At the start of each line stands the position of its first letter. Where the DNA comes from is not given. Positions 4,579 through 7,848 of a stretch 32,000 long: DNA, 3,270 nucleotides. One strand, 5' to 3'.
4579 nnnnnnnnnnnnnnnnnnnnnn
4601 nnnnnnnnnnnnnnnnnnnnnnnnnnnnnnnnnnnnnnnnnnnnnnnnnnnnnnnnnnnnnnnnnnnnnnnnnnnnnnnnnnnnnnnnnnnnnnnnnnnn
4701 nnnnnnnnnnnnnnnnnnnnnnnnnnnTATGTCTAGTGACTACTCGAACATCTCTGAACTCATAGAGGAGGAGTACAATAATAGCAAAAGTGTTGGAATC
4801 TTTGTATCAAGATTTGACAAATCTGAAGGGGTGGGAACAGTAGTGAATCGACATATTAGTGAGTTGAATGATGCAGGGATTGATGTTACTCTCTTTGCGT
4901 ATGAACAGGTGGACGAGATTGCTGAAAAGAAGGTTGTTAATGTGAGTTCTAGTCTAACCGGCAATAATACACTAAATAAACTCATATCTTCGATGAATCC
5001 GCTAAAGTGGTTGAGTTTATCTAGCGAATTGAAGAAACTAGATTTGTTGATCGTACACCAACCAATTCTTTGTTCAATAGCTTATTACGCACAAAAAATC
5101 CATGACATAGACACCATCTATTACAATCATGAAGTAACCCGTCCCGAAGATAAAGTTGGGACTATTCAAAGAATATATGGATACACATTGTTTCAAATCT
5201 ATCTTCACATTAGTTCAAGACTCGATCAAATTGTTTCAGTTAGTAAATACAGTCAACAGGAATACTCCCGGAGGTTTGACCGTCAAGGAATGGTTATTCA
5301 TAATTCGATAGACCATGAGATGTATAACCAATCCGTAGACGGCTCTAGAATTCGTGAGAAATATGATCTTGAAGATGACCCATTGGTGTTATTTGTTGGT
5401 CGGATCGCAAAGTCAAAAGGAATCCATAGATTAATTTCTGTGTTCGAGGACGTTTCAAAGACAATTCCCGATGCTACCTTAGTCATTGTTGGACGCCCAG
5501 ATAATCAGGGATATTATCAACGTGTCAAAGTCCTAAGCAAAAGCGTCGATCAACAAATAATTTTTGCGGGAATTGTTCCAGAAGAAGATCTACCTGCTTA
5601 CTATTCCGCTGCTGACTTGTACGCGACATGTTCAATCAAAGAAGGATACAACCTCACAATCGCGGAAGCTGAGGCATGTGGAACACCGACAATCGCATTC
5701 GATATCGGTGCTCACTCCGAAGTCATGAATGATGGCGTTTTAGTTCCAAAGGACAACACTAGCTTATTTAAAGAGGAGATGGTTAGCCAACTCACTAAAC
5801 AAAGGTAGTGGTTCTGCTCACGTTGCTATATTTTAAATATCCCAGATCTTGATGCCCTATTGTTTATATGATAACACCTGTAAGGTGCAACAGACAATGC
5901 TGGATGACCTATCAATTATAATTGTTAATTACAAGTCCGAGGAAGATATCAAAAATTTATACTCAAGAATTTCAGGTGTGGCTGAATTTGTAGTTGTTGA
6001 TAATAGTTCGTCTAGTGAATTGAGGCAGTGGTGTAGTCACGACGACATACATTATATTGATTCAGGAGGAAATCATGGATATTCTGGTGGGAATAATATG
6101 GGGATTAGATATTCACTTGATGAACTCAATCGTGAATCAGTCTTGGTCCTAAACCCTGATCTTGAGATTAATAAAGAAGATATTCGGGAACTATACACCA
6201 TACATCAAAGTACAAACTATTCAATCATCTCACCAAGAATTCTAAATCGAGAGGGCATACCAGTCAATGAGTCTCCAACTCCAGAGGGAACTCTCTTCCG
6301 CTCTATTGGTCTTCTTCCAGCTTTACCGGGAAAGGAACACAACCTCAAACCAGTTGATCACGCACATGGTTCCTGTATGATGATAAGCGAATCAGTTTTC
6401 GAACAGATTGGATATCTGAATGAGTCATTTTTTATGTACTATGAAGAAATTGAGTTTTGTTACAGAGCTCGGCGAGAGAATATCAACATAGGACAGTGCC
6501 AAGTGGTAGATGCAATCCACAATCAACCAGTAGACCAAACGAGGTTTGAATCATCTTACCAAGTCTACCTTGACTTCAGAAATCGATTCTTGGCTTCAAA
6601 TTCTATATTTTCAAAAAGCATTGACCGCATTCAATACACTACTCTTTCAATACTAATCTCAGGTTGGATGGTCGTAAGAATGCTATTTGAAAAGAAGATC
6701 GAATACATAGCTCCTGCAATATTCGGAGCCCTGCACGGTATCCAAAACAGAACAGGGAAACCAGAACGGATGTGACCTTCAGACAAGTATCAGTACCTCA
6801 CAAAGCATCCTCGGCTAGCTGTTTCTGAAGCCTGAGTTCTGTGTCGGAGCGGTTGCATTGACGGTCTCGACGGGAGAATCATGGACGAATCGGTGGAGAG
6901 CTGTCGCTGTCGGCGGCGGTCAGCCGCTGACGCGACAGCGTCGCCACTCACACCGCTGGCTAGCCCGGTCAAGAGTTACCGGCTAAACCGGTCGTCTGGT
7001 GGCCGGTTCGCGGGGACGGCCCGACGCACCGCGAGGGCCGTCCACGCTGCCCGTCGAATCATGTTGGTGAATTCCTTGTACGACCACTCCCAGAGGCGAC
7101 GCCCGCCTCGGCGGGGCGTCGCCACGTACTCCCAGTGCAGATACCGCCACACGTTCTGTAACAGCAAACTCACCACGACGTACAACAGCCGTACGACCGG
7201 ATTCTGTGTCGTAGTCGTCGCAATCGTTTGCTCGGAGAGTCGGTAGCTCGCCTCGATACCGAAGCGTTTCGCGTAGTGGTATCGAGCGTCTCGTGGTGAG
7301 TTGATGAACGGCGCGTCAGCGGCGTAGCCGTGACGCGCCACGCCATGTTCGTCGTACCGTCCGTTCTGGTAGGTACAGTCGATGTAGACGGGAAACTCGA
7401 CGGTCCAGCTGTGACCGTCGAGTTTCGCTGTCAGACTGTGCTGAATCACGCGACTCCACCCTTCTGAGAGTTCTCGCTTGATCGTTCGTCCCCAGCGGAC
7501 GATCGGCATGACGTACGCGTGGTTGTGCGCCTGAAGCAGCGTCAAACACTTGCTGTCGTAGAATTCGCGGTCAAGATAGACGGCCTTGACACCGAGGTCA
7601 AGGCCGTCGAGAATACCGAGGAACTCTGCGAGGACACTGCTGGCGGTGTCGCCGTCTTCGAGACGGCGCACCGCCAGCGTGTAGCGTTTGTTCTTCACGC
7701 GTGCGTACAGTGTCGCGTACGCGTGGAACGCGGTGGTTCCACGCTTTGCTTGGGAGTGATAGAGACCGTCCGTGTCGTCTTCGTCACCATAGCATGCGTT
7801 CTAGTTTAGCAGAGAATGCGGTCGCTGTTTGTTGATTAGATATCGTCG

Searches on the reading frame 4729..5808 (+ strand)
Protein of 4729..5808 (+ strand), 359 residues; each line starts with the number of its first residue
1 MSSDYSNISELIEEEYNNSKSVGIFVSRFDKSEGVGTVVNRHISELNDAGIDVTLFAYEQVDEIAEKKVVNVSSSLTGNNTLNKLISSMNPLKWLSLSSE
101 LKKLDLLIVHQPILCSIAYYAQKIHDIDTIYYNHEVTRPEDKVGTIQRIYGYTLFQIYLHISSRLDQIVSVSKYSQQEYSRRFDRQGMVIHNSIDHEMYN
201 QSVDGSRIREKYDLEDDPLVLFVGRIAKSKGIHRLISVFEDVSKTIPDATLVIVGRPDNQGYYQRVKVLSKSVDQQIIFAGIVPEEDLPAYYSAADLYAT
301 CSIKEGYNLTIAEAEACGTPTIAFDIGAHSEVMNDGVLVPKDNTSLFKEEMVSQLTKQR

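Call 5: search_protein_families(library=pfam, proteins=[window:4729-5808:+], max_evalue=0.01)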
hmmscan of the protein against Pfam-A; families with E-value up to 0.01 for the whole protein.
window:4729-5808:+ (359 aa): 6 families
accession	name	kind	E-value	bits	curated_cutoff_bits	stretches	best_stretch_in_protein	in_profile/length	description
PF00534.26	Glycos_transf_1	-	5e-29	101.5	26.4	1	207-348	4-149/172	Glycosyl transferases group 1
PF13692.12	Glyco_trans_1_4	-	2.4e-26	93.1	27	1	218-353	2-138/142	Glycosyl transferases group 1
PF13439.12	Glyco_transf_4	-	1.2e-15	58.4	28.5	1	34-197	3-169/170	Glycosyltransferase Family 4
PF20706.3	GT4-conflict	-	6.6e-07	29.1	26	1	161-322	143-309/385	Family 4 Glycosyltransferase in conflict systems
PF13579.12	Glyco_trans_4_4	-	0.0046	17.7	29.7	1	34-183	2-146/158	Glycosyl transferase 4-like domain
PF13524.12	Glyco_trans_1_2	-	0.0069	16.8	25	0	240-336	7-92/144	Glycosyl transferase-like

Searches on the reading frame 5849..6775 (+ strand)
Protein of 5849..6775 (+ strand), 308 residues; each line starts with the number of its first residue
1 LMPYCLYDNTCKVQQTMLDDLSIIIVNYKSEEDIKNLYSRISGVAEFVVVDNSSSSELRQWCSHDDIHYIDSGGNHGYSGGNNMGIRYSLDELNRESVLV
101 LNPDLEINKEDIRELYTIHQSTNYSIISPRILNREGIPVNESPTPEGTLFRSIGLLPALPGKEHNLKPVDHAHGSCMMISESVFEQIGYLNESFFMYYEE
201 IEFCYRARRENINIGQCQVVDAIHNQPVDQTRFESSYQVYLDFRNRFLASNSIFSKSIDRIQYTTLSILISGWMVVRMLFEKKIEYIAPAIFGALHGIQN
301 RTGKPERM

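Call 5: search_protein_families(library=pfam, proteins=[window:5849-6775:+], max_evalue=0.01)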
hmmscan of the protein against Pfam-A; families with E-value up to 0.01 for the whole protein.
window:5849-6775:+ (308 aa): 1 family
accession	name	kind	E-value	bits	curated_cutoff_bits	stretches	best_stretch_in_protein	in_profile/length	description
PF00535.33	Glycos_transf_2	-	7.7e-13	49.2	23.3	1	22-187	1-167/168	Glycosyl transferase family 2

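Call 7: search_protein_families(library=ncbifam, proteins=[window:5849-6775:+], max_evalue=0.1)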
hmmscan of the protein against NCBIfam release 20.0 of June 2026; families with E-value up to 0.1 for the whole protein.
window:5849-6775:+ (308 aa): 4 families
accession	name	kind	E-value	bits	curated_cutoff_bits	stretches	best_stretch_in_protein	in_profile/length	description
TIGR01556.1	rhamnosyltran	subfamily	1.9e-17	63.4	200.55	1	33-222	9-198/281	rhamnosyltransferase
NF050113.1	gal_furan_GlfT1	equivalog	2.2e-06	27.2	330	1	33-229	17-211/290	galactofuranosyltransferase GlfT1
TIGR03310.1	matur_MocA_YgfJ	equivalog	0.005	16.8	186.45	1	45-139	41-135/188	molybdenum cofactor cytidylyltransferase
TIGR04283.1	glyco_like_mftF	equivalog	0.0072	15.9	182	0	21-74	1-58/221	TIGR04283 family arsenosugar biosynthesis glycosyltransferase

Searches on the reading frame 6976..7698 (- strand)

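Call 5: search_protein_families(library=pfam, proteins=[window:6976-7698:-], max_evalue=0.01)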
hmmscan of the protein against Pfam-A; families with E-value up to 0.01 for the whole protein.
window:6976-7698:- (240 aa): 0 families

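Call 7: search_protein_families(library=ncbifam, proteins=[window:6976-7698:-], max_evalue=0.1)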
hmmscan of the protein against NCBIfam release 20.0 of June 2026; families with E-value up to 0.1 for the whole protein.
window:6976-7698:- (240 aa): 1 family
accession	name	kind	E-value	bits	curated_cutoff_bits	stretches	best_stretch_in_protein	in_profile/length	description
NF033541.0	transpos_ISH3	equivalog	4.4e-70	236.2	225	1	2-188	112-298/298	ISH3 family transposase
